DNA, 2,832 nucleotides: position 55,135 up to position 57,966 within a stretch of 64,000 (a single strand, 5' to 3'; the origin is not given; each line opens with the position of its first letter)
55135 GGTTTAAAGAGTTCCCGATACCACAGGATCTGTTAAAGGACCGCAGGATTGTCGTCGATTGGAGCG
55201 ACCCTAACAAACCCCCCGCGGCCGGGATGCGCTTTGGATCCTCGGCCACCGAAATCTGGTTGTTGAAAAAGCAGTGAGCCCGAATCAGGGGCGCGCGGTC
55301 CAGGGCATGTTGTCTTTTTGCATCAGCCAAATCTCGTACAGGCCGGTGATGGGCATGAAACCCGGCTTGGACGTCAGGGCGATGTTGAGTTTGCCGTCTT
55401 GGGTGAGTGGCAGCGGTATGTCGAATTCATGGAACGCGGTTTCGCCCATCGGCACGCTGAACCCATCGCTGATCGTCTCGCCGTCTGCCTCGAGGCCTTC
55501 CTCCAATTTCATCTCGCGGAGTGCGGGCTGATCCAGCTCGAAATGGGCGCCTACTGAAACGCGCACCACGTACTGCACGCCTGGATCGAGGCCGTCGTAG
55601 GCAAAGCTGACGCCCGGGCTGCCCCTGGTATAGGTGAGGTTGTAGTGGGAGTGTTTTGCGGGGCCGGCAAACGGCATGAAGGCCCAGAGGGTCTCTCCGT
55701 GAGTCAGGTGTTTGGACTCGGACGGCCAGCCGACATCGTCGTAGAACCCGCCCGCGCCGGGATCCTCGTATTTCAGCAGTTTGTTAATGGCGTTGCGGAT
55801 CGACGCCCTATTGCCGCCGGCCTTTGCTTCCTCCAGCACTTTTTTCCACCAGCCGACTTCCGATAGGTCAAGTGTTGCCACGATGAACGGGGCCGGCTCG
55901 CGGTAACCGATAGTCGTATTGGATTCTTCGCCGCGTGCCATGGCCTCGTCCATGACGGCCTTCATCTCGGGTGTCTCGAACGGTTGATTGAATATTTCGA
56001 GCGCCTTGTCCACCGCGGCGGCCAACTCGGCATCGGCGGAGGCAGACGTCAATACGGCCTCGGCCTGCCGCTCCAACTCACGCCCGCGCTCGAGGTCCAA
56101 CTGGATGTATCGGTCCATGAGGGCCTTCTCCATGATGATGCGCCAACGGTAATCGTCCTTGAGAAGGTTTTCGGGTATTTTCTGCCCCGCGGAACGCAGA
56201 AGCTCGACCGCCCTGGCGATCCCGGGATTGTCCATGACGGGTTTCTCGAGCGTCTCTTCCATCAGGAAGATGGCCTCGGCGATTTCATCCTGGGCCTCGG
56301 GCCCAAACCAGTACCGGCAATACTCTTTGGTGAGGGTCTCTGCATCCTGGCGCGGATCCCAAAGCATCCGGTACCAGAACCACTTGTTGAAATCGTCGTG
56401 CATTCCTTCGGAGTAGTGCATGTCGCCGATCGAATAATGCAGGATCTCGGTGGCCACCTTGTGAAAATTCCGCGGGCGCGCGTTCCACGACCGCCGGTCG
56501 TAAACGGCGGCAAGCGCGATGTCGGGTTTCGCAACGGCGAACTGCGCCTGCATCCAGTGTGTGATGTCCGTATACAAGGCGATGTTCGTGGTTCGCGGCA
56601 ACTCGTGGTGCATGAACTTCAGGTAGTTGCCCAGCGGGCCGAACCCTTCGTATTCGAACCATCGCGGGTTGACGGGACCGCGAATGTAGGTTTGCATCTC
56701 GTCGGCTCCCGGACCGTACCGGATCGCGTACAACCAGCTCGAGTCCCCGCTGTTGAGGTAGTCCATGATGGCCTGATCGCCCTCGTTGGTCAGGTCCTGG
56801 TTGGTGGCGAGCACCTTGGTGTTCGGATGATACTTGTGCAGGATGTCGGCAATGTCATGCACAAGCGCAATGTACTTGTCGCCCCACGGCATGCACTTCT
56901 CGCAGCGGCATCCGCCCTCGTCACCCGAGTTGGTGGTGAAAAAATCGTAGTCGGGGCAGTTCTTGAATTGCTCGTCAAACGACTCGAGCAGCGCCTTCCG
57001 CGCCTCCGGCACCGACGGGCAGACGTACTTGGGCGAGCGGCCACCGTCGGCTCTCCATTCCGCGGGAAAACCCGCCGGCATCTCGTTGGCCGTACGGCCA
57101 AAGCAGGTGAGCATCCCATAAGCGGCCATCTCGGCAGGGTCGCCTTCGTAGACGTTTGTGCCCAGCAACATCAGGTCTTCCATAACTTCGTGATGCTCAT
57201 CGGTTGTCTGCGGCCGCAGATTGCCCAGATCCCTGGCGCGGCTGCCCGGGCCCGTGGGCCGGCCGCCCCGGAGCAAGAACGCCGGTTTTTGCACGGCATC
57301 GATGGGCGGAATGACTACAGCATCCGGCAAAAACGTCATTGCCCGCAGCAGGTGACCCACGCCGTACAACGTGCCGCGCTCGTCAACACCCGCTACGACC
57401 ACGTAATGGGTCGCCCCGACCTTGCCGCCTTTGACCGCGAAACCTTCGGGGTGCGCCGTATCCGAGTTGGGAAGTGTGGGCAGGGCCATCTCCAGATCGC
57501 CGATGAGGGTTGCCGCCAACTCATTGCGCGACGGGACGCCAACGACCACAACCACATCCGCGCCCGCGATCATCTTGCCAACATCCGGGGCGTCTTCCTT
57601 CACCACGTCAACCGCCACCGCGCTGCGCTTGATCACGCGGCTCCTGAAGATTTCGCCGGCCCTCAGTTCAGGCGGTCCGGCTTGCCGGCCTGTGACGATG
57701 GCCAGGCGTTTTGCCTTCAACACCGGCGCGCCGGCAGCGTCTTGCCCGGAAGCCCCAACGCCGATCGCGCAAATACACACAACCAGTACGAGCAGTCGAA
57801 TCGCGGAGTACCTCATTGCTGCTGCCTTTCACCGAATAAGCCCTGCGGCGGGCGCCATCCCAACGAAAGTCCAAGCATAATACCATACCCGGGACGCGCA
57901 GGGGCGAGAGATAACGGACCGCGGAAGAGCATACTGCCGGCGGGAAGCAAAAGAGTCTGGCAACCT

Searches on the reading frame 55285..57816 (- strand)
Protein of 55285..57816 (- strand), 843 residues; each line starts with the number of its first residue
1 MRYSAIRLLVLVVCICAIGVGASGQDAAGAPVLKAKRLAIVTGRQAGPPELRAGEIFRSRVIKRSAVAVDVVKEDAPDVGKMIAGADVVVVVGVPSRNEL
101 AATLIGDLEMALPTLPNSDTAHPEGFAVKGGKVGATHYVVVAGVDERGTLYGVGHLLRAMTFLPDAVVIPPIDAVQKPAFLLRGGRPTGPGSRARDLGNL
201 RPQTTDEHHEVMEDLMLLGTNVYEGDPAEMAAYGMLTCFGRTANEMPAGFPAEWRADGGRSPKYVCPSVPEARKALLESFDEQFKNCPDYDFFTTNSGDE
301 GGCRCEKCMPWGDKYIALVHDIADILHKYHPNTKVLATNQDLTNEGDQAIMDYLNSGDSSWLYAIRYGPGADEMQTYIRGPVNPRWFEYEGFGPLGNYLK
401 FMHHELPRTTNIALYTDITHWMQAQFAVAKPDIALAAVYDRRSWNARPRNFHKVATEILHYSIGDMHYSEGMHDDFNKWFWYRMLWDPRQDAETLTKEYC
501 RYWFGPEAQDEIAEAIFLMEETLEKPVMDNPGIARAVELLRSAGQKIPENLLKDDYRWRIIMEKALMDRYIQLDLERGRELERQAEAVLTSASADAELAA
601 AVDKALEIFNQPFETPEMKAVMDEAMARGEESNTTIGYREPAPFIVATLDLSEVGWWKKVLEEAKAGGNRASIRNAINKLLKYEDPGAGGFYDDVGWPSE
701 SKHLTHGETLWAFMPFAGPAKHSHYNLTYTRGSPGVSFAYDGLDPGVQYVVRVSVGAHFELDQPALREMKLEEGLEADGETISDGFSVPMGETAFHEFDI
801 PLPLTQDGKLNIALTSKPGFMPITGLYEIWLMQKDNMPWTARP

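Call 85: search_protein_families(library=pfam, proteins=[window:55285-57816:-], max_evalue=0.00001)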
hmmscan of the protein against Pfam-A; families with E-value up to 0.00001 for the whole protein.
window:55285-57816:- (843 aa): 1 family
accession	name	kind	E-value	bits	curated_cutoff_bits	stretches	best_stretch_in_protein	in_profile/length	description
PF16126.11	DUF4838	-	3.2e-10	40.1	26.6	0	469-513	277-321/325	Domain of unknown function (DUF4838)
